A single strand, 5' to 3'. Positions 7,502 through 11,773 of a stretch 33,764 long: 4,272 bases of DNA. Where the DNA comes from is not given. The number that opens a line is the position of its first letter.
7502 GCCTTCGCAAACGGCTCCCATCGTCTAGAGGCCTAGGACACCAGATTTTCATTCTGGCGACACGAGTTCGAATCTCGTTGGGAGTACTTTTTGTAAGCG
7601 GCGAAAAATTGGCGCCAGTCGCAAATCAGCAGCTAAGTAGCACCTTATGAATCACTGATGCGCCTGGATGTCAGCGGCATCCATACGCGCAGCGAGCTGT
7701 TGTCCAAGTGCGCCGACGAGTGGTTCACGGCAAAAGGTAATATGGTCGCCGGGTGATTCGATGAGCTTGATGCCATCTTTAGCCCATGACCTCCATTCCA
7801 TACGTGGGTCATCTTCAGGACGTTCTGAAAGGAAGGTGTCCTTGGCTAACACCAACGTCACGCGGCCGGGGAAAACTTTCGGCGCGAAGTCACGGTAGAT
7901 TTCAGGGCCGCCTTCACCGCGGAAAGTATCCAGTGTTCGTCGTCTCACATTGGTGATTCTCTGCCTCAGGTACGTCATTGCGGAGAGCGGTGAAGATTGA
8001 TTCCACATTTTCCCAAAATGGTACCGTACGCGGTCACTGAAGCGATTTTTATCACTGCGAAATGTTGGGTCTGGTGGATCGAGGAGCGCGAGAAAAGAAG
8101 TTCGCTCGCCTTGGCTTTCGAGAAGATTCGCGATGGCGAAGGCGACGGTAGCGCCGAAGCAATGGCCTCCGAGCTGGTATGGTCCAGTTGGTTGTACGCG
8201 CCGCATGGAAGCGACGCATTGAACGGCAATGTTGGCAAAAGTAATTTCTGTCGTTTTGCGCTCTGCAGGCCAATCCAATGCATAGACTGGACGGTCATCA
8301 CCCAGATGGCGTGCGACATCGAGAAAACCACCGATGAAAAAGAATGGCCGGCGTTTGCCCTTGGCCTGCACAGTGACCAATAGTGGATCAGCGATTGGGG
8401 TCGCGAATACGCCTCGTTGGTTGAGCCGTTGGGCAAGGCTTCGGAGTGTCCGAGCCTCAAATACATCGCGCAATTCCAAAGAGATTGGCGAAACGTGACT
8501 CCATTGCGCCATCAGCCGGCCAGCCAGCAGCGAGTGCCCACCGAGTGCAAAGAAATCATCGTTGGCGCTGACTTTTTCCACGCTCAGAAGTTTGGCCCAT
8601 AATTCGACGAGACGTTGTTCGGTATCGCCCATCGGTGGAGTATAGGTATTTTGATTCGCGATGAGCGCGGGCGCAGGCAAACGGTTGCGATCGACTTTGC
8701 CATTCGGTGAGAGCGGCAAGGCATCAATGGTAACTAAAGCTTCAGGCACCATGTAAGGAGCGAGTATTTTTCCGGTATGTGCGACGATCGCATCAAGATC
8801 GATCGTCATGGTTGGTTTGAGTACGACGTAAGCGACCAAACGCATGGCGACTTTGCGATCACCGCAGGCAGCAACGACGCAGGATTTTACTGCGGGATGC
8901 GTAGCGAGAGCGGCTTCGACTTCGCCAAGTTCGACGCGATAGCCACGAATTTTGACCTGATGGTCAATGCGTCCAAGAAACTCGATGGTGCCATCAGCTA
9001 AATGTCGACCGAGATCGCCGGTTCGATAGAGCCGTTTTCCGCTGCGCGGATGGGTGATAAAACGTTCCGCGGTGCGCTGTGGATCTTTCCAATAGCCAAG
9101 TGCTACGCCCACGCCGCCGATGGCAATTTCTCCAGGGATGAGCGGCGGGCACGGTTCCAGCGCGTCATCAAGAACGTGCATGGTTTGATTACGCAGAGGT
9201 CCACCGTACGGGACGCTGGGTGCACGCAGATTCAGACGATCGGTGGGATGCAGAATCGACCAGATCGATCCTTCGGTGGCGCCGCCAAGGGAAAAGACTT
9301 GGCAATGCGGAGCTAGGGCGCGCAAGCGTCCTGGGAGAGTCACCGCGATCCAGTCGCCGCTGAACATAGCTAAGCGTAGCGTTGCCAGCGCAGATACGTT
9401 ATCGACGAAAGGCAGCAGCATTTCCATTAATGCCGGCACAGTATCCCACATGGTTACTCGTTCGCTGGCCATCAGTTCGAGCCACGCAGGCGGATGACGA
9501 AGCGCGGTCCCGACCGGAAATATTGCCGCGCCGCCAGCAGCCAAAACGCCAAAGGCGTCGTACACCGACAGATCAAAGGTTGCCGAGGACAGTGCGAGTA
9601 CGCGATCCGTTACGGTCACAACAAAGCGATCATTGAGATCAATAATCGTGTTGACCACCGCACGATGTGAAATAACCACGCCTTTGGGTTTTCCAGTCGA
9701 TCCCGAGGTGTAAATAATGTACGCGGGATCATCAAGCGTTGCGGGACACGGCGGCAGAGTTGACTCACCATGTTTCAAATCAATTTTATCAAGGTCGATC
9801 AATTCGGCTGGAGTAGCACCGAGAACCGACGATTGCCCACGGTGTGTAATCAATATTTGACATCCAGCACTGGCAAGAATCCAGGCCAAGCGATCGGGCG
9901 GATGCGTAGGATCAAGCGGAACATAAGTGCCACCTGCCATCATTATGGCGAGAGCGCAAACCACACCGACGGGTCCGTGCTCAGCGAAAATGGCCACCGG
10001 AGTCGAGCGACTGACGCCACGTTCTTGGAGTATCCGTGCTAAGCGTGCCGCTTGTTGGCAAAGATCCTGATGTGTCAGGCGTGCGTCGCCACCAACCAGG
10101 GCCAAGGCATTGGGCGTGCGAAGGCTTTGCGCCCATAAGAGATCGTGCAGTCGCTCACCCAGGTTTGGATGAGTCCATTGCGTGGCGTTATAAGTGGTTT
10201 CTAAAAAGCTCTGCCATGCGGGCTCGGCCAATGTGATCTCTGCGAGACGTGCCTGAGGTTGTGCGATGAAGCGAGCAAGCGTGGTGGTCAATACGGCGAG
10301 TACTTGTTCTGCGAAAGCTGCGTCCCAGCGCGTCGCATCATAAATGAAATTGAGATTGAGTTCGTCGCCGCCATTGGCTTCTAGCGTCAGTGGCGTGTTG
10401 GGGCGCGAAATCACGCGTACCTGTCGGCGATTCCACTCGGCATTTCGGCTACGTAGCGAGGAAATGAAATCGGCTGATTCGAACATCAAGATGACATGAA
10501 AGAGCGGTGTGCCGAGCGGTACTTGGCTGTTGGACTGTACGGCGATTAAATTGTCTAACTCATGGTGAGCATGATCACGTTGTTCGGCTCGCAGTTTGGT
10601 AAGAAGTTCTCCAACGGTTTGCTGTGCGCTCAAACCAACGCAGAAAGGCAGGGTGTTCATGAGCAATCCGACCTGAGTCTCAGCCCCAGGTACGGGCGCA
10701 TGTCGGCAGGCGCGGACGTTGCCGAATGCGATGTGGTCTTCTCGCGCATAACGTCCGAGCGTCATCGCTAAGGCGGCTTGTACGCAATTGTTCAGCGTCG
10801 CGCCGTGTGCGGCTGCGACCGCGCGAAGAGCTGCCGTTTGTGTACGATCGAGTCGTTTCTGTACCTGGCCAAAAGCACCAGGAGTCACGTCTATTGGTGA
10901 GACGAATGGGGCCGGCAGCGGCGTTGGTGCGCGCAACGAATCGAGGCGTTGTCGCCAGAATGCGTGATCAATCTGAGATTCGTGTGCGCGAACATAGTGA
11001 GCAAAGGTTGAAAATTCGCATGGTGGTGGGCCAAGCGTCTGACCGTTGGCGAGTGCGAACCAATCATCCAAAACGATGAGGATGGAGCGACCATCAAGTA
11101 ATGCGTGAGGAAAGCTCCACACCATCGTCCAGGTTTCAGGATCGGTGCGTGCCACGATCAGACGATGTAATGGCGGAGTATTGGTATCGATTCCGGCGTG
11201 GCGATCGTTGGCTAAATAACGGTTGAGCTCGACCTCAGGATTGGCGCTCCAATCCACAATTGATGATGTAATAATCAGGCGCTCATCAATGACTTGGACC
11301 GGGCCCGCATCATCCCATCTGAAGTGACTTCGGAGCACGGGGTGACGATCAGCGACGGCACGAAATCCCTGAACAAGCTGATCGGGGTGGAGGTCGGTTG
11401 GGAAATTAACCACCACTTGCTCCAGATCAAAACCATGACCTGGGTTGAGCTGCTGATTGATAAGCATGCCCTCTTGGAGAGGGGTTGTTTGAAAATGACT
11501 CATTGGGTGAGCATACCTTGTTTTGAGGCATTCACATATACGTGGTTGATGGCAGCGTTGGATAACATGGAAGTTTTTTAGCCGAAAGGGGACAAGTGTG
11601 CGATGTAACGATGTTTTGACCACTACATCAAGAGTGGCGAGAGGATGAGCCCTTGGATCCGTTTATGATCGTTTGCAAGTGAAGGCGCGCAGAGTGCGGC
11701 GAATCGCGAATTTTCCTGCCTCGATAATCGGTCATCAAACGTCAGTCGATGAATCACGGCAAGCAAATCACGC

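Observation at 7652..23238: Compact PKS-NRPS cluster with two release domains: A-T / KS-AT-ACP-AmT-C-A-T-TE / JmjC / C-A-T-TE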

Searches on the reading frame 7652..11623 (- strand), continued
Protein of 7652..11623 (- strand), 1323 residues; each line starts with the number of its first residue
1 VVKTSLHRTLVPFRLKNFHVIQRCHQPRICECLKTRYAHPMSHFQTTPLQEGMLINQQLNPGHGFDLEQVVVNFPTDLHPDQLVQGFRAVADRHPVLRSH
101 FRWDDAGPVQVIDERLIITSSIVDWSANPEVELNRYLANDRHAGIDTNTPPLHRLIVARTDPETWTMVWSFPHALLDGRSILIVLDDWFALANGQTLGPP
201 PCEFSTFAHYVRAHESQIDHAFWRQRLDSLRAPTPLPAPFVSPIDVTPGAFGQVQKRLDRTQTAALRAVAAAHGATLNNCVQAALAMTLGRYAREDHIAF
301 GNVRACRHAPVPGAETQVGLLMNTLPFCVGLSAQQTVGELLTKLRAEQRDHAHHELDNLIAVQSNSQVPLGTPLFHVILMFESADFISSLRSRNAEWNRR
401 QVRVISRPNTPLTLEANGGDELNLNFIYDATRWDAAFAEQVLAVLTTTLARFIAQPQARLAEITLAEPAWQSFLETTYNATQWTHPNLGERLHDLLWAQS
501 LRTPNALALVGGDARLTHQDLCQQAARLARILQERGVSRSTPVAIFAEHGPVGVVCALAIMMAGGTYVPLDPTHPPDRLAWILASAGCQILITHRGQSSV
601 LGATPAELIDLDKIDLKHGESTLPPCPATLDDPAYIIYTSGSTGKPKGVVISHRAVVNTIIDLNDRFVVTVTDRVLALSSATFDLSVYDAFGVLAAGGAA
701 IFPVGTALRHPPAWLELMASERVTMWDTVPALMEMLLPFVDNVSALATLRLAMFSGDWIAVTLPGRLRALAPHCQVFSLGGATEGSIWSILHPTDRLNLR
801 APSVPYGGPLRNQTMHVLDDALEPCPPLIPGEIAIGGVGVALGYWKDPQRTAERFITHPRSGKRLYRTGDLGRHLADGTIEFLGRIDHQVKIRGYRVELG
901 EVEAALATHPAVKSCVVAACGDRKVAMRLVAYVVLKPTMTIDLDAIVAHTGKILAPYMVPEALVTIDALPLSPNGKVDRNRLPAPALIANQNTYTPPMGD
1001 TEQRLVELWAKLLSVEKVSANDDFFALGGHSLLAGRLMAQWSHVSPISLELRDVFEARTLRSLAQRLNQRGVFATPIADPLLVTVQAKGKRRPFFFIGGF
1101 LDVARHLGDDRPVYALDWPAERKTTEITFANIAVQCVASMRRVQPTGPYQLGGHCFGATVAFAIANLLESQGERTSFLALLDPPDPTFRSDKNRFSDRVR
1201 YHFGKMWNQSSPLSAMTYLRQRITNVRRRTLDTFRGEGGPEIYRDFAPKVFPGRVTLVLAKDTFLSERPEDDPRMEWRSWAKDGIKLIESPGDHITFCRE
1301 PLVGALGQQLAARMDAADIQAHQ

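Call 42: find_encoding_contigs(protein=P0162, flank=10000, max_places=2)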
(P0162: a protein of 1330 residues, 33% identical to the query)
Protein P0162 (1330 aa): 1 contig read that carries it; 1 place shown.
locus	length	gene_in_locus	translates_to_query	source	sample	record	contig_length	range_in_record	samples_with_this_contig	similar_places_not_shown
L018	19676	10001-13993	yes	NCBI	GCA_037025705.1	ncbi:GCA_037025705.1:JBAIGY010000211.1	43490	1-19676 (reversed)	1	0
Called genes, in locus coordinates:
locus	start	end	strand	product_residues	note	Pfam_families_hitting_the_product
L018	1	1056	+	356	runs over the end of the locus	PF13439:Glyco_transf_4, PF20706:GT4-conflict (faint), PF00534:Glycos_transf_1, PF13692:Glyco_trans_1_4, PF13524:Glyco_trans_1_2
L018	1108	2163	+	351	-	PF01757:Acyl_transf_3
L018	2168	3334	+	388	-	-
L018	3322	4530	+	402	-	PF13439:Glyco_transf_4, PF13579:Glyco_trans_4_4, PF20706:GT4-conflict, PF00534:Glycos_transf_1, PF13692:Glyco_trans_1_4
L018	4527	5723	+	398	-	PF13439:Glyco_transf_4, PF20706:GT4-conflict, PF00534:Glycos_transf_1, PF13692:Glyco_trans_1_4, PF13524:Glyco_trans_1_2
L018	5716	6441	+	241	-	PF08003:Methyltransf_9 (weak), PF01209:Ubie_methyltran, PF07021:MetW, PF13489:Methyltransf_23, PF13649:Methyltransf_25, PF13847:Methyltransf_31, PF08241:Methyltransf_11, PF08242:Methyltransf_12, +2 more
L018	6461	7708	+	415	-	PF13439:Glyco_transf_4, PF20706:GT4-conflict (weak), PF00534:Glycos_transf_1, PF13692:Glyco_trans_1_4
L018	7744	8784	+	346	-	PF01073:3Beta_HSD, PF01370:Epimerase, PF02719:Polysacc_synt_2 (weak), PF04321:RmlD_sub_bind, PF16363:GDP_Man_Dehyd, PF07993:NAD_binding_4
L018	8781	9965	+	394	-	PF13439:Glyco_transf_4, PF13579:Glyco_trans_4_4, PF00534:Glycos_transf_1, PF13692:Glyco_trans_1_4, PF13524:Glyco_trans_1_2 (weak)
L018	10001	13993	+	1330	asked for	PF00668:Condensation, PF00501:AMP-binding, PF13193:AMP-binding_C, PF00550:PP-binding, PF00975:Thioesterase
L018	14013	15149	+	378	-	PF13439:Glyco_transf_4, PF20706:GT4-conflict, PF00534:Glycos_transf_1, PF13692:Glyco_trans_1_4, PF13524:Glyco_trans_1_2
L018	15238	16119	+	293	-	PF05575:V_cholerae_RfbT (weak), PF05050:Methyltransf_21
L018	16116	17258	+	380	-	PF13439:Glyco_transf_4, PF13579:Glyco_trans_4_4 (weak), PF20706:GT4-conflict (weak), PF00534:Glycos_transf_1, PF13692:Glyco_trans_1_4, PF13524:Glyco_trans_1_2 (weak)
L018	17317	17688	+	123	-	-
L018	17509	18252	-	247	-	PF00248:Aldo_ket_red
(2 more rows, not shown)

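Call 44: find_encoding_contigs(protein=P0123, flank=10000, max_places=3)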
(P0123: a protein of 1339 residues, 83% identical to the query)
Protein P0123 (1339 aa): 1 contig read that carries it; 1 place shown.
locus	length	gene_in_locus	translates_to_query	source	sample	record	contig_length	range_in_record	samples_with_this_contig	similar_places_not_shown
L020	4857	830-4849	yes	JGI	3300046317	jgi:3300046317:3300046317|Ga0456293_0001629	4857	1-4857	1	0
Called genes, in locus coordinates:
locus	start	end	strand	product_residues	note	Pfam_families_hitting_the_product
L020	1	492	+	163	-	?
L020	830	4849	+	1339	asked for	PF00668:Condensation, PF00501:AMP-binding, PF13193:AMP-binding_C, PF00550:PP-binding, PF00975:Thioesterase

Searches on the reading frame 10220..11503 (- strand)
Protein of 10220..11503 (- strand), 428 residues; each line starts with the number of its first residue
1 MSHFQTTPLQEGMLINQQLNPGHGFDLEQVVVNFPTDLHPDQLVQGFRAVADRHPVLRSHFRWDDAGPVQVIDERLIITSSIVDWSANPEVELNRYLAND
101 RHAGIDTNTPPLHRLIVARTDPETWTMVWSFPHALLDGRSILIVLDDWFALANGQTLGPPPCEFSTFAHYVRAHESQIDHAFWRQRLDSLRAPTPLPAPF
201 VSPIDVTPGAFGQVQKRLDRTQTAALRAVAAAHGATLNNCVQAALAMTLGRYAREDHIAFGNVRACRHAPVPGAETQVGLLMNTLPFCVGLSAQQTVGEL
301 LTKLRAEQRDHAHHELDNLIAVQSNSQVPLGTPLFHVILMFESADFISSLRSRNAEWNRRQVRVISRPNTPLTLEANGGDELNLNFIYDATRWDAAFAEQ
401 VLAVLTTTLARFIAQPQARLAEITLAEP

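Call 30: search_solved_structures(query=window:10220-11503:-, max_evalue=0.00001)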
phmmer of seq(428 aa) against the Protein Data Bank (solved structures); distinct sequences matched with E-value up to 0.00001: 37.
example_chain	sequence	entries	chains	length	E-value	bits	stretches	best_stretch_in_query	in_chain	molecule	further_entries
8hlk_A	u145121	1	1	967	4.5e-43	150.7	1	4-424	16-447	Microcystin synthetase B (Fragment)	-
9lcq_A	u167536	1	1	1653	1e-42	149.6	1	5-405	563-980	PvdL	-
9up2_A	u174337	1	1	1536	1.5e-42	149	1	5-405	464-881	PvdL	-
9lcp_A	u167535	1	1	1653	1.7e-42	148.8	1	5-405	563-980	PvdL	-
9lco_A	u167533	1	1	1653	1.7e-42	148.8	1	5-405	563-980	PvdL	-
8f7f_A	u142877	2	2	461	4.7e-39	137.5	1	4-422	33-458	Surfactin synthetase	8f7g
2vsq_A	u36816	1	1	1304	2.8e-37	131.6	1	4-426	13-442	SURFACTIN SYNTHETASE SUBUNIT 3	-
8f7h_A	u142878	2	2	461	3e-37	131.5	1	4-422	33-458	Surfactin synthetase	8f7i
9bfd_B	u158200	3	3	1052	6.5e-31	110.7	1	4-402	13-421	Tyrocidine synthase 2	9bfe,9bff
9rde_A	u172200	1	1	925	1.8e-29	105.9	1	9-394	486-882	Bacitracin synthase 3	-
5dlk_A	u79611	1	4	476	1.5e-14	56.7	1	38-424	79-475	TqaA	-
5ejd_B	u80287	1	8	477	4.3e-14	55.2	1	38-353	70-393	TqaA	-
5egf_A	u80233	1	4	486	4.4e-14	55.2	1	38-353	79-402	TqaA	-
5dij_A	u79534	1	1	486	4.5e-14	55.2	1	38-353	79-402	TqaA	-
2jgp_A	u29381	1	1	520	4.5e-13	51.9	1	38-423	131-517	TYROCIDINE SYNTHETASE 3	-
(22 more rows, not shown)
